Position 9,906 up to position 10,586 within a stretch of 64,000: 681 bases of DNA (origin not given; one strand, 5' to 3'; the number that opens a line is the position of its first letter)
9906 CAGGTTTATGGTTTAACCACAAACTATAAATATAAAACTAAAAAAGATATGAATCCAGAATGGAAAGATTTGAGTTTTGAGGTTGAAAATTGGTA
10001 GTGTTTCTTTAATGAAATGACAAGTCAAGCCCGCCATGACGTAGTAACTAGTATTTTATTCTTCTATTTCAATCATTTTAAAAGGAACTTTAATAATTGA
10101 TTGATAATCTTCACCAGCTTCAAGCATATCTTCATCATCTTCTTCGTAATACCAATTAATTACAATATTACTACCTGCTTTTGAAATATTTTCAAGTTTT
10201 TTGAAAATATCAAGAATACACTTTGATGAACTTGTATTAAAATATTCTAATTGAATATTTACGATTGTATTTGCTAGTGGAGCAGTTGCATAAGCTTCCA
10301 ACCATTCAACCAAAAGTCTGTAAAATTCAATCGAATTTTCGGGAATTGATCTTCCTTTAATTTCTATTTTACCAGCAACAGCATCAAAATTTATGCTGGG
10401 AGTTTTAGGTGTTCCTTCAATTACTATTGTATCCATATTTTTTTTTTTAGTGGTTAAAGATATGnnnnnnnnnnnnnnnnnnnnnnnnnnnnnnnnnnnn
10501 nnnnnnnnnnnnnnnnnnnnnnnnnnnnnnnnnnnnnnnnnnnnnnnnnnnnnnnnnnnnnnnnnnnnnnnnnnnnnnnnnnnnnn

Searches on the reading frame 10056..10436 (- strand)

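Call 13: search_protein_families(library=pfam, proteins=[window:10056-10436:-], max_evalue=0.001)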
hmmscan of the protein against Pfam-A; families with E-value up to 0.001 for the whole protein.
window:10056-10436:- (126 aa): 1 family
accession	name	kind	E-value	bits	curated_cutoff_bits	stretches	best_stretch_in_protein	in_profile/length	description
PF09345.15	SiaC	-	2e-44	150.5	24.5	1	6-123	1-119/120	SiaC family regulatory phosphoprotein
